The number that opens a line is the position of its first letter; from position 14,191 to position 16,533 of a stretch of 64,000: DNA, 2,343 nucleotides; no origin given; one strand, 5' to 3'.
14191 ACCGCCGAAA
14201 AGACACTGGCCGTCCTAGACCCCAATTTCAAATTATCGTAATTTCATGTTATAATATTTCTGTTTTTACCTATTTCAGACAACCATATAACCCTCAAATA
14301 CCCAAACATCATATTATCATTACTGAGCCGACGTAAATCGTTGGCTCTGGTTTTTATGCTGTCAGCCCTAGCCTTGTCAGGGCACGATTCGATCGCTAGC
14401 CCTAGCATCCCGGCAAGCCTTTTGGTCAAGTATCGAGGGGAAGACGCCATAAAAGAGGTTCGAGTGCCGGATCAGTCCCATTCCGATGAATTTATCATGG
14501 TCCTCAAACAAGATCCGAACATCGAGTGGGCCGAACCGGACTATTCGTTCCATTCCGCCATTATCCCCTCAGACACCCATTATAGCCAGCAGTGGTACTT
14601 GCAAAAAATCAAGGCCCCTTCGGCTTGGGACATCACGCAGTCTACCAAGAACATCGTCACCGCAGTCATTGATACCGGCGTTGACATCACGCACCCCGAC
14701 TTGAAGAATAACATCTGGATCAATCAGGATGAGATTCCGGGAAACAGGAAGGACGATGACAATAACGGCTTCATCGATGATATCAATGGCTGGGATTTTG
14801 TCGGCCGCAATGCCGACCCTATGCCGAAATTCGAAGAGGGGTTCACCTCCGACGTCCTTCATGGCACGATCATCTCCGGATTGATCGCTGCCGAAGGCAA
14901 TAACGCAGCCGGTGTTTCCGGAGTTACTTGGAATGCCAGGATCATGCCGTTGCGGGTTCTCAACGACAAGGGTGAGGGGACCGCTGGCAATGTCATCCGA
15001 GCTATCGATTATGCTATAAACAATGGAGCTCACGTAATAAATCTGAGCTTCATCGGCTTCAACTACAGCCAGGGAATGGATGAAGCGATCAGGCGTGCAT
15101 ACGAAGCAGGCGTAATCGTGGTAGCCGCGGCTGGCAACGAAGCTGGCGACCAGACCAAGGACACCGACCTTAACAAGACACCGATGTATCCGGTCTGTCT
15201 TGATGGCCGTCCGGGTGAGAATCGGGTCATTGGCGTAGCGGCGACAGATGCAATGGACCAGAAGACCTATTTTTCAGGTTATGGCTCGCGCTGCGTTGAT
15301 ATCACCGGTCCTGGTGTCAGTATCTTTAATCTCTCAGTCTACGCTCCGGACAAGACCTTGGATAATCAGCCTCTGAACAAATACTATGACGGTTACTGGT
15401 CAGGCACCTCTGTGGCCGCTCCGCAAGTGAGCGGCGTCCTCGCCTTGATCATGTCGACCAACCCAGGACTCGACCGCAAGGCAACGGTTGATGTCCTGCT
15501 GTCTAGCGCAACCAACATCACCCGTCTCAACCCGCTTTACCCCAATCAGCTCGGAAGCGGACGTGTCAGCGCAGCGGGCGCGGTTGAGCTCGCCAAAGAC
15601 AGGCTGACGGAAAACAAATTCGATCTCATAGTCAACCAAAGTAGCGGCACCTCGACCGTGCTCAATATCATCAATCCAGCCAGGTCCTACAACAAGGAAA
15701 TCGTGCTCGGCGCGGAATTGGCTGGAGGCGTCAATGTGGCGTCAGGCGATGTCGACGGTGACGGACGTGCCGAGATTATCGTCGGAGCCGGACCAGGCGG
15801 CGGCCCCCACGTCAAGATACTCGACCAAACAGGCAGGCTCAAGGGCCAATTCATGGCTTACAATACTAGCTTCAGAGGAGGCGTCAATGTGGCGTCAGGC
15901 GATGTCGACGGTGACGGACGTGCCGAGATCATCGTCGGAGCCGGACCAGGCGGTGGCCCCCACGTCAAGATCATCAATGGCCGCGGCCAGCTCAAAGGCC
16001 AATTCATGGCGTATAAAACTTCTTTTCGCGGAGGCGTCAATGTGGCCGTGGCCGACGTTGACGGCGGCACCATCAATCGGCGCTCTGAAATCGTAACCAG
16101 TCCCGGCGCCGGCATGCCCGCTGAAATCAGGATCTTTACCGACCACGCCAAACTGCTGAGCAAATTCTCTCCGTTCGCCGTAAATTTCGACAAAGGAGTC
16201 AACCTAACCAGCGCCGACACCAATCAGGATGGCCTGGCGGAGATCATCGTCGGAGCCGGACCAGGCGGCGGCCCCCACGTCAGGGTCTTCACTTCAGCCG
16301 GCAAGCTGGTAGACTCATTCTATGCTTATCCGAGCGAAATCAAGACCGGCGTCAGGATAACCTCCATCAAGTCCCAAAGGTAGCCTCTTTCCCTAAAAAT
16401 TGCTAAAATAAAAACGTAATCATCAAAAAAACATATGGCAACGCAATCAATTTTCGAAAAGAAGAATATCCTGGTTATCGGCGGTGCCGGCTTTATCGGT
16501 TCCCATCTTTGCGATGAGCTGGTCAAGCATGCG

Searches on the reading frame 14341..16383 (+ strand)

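Call 99: search_protein_families(library=pfam, proteins=[window:14341-16383:+], max_evalue=0.01)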
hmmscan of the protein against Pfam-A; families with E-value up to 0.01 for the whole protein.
window:14341-16383:+ (680 aa): 3 families
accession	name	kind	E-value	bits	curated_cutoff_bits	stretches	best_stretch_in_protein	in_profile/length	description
PF00082.27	Peptidase_S8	-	9.9e-48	163.3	21.8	1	103-393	2-276/288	Subtilase family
PF01839.29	FG-GAP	-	7.8e-14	51.6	22.1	3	514-538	2-26/37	FG-GAP repeat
PF13517.12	FG-GAP_3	-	6.6e-13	49.5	26.9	3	470-532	1-61/61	FG-GAP-like repeat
